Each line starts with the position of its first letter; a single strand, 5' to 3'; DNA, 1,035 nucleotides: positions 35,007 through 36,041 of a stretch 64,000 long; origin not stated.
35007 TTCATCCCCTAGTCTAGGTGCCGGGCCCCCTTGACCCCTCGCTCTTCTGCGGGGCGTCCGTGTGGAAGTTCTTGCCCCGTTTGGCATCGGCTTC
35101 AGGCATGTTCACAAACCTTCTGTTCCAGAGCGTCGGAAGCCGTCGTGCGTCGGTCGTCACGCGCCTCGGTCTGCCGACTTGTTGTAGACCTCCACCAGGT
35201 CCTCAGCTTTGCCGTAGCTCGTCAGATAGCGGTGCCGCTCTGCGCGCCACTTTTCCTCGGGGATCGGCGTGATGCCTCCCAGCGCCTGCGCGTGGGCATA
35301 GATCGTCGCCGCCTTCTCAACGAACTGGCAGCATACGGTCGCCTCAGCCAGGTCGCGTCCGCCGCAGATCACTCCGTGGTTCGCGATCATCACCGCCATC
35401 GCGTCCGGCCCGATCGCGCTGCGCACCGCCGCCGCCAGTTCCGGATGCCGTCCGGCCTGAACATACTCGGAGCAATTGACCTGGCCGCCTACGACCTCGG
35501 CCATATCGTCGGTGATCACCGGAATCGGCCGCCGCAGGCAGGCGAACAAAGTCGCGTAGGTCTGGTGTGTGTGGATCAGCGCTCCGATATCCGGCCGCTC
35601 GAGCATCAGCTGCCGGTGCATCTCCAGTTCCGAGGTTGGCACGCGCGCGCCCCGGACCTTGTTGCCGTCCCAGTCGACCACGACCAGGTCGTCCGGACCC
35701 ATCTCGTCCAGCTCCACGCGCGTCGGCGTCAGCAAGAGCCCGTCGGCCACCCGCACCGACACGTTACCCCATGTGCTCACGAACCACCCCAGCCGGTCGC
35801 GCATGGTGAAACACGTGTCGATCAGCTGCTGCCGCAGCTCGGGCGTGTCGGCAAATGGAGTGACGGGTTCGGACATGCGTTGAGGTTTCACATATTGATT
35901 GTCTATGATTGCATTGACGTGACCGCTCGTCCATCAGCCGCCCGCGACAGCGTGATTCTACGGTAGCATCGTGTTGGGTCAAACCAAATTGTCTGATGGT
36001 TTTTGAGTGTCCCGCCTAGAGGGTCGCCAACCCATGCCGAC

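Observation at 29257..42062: RuBisCO-like-protein locus with two kinases, split aldolase/SDR, VOC, YciI and a TRAP transporter: candidate undescribed acid-sugar pathway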

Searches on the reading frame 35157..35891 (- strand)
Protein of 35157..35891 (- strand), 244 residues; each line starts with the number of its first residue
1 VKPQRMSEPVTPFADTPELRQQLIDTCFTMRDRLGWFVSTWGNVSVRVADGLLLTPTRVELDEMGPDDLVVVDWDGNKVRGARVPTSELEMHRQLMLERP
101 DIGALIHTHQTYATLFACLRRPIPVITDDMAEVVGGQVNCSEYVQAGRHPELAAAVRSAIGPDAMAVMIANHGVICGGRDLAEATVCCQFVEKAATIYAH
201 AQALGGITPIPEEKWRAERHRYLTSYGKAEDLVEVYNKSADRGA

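Call 3: search_protein_families(library=pfam, proteins=[window:35157-35891:-])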
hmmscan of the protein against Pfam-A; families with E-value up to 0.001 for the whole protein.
window:35157-35891:- (244 aa): 1 family
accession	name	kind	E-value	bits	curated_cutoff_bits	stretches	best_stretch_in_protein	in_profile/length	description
PF00596.27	Aldolase_II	-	1.9e-45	155.5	22.2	1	22-198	2-182/183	Class II Aldolase and Adducin N-terminal domain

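Call 5: search_protein_families(library=ncbifam, proteins=[window:35157-35891:-], max_evalue=0.00001)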
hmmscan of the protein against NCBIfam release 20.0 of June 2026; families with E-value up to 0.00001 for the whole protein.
window:35157-35891:- (244 aa): 27 families (the best 25 are shown)
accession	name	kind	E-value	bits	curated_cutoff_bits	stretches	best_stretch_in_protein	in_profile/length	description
NF005123.0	PRK06557.1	subfamily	3.9e-40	137.9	251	1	20-228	13-222/223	L-ribulose-5-phosphate 4-epimerase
NF053831.1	RU1PAldHalo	equivalog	4.6e-37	127.5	300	1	41-227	24-207/208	ribulose-1-phosphate aldolase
NF005302.0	PRK06833.1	equivalog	1.6e-35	122.5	264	1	39-228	25-212/214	L-fuculose-phosphate aldolase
NF004527.0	PRK05874.1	equivalog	2.7e-34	118.6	308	1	33-217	20-205/218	L-fuculose-phosphate aldolase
NF005984.0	PRK08087.1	subfamily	6.5e-33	114.3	264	1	18-212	5-195/215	L-fuculose-phosphate aldolase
TIGR01086.1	fucA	equivalog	4.5e-32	111.5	400.25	1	18-213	4-195/214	L-fuculose-phosphate aldolase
NF040649.1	FucA_Meth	equivalog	2e-27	96.3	250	1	21-197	4-172/179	L-fuculose phosphate aldolase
NF043034.1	OxoTetrPhDc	equivalog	2.6e-25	89.4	250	1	18-201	4-188/205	3-oxo-tetronate 4-phosphate decarboxylase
NF006047.0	PRK08193.1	subfamily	1.7e-23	83.4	257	1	18-204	4-202/231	L-ribulose-5-phosphate 4-epimerase AraD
NF006208.0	PRK08333.1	equivalog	7.2e-22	78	267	1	35-199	20-181/189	aldolase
NF009003.0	PRK12348.1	subfamily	3.9e-20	72.5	331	1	18-202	3-197/228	L-ribulose-5-phosphate 4-epimerase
NF005484.0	PRK07090.1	equivalog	4e-20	72.2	261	1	20-239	32-250/260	aldolase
TIGR03328.1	salvage_mtnB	equivalog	6.3e-20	71.5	137.05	1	33-191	10-181/194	methylthioribulose 1-phosphate dehydratase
TIGR00760.1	araD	equivalog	1.5e-19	70.2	389.1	1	37-208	22-204/228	L-ribulose-5-phosphate 4-epimerase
NF009625.0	PRK13145.1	equivalog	1.5e-18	67.2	369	1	18-144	7-134/235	L-ribulose-5-phosphate 4-epimerase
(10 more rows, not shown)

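Call 68: search_dna_similar(query=window:35157-35891:-, collection=plasmids, mode=protein, max_rows=15)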
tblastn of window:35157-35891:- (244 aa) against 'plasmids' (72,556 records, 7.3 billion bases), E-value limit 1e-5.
Records with a match: 1400; places in all: 1664; records where one place covers at least 80% of the query: 347.
Best place of each record, by identity: <60% 1400.
By first word of the organism name: Klebsiella 495; Rhizobium 161; Enterobacter 100; Sinorhizobium 85; Escherichia 56; Streptomyces 44; Citrobacter 40; Enterococcus 38; Pantoea 19; Paracoccus 17; and 134 more.
By predicted mobility (MOB-suite, as given by PLSDB): conjugative 548; non-mobilizable 523; mobilizable 329.
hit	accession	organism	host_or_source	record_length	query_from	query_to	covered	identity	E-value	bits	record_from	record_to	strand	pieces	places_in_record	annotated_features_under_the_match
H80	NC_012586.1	Sinorhizobium fredii NGR234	-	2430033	2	244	100%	34.7%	5e-25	110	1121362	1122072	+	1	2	record has no annotation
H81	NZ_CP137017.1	Sinorhizobium fredii GR64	Phaseolus vulgaris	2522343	11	243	95%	35.4%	8e-26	112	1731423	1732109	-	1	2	record has no annotation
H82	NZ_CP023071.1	Sinorhizobium fredii CCBAU 83666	G.max,nodule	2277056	11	243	95%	35.4%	1e-25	112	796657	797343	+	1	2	record has no annotation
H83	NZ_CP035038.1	Sinorhizobium fredii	single cell,soil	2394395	11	243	95%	35.4%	1e-25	112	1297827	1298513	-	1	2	none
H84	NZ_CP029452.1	Sinorhizobium fredii CCBAU 25509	Glycine soja,cell culture,plant root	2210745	11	243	95%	35.4%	1e-25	111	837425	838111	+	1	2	record has no annotation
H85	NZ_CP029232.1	Sinorhizobium fredii CCBAU 45436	Glycine max,cell culture,plant root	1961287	11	243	95%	35.0%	6e-24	107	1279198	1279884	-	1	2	record has no annotation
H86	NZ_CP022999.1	Rhizobium sp. 11515TR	Cell culture,agricultural soil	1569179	7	232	93%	35.8%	3e-23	105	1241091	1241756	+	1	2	none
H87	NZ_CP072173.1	Rhizobium sp. AB2/73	Phyla canescens,cell culture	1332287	7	232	93%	35.8%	3e-23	105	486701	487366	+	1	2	record has no annotation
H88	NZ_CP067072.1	Rhizobium sp. AB2/73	Phyla canescens,cell culture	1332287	7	232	93%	35.8%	3e-23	105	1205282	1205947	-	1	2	record has no annotation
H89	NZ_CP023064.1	Sinorhizobium sp. CCBAU 05631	G.max,nodule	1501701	12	243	95%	34.7%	6e-25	110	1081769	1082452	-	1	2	record has no annotation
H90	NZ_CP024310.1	Sinorhizobium fredii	Phaseolus vulgaris,cell culture,plant ...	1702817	12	243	95%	34.7%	6e-25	110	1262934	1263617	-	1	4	record has no annotation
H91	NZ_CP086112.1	Skermanella rosea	single cell,hydrocarbon-contaminated ...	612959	10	244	96%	34.2%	4e-28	119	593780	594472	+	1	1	class II aldolase/adducin family protein | FGGY family carbohydrate kinase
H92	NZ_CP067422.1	Skermanella sp. TT6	Homo sapiens,single cell,skin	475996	10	244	96%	34.2%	4e-28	119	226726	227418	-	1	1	class II aldolase/adducin family protein | hypothetical protein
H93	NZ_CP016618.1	Microvirga ossetica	Vicia alpestris,cell culture,nodules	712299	2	231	94%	34.9%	5e-26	112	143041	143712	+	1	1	class II aldolase/adducin family protein | FGGY family carbohydrate kinase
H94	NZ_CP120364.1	Sinorhizobium kummerowiae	Kummerowia stipulacea,Pure culture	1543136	15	244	94%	34.9%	2e-24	108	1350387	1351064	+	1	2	none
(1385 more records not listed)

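Call 94: search_solved_structures(query=window:35157-35891:-, max_evalue=1e-15)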
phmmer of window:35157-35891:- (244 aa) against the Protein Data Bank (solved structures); distinct sequences matched with E-value up to 1e-15: 21.
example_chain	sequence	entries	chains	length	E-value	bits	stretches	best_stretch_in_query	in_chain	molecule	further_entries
4c24_A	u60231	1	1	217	4.4e-30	107.8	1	39-227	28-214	L-FUCULOSE PHOSPHATE ALDOLASE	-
4c25_A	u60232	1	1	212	1.3e-29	106.3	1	39-216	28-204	L-FUCULOSE PHOSPHATE ALDOLASE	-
7x78_A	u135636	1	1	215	1.7e-27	99.4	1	18-213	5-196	L-fuculose phosphate aldolase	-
1dzw_P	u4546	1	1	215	7.5e-27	97.2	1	18-212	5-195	L-fuculose phosphate aldolase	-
1dzx_P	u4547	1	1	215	3.9e-26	94.9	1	18-214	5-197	L-fuculose phosphate aldolase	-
1dzz_P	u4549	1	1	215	5e-26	94.6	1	18-212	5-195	L-fuculose phosphate aldolase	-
1fua_A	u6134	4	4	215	5e-26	94.6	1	18-212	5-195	L-FUCULOSE-1-PHOSPHATE ALDOLASE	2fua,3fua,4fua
1dzy_P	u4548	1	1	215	5.2e-26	94.5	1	18-211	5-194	L-FUCULOSE-1-PHOSPHATE ALDOLASE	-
1dzv_P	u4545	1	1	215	6.1e-26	94.3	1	18-210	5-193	L-fuculose phosphate aldolase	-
6btd_A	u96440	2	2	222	6.9e-26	94.1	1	37-216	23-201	Fuculose phosphate aldolase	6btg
1e4c_P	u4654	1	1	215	1.2e-25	93.3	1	18-210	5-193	L-FUCULOSE 1-PHOSPHATE ALDOLASE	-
1e47_P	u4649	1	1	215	1.3e-25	93.2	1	18-212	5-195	L-FUCULOSE 1-PHOSPHATE ALDOLASE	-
1e48_P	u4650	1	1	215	1.6e-25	92.9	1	18-210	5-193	L-FUCULOSE 1-PHOSPHATE ALDOLASE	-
1e46_P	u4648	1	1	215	2.5e-25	92.3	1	18-212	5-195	L-FUCULOSE 1-PHOSPHATE ALDOLASE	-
1dzu_P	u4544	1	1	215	2.5e-25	92.3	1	18-212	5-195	L-fuculose phosphate aldolase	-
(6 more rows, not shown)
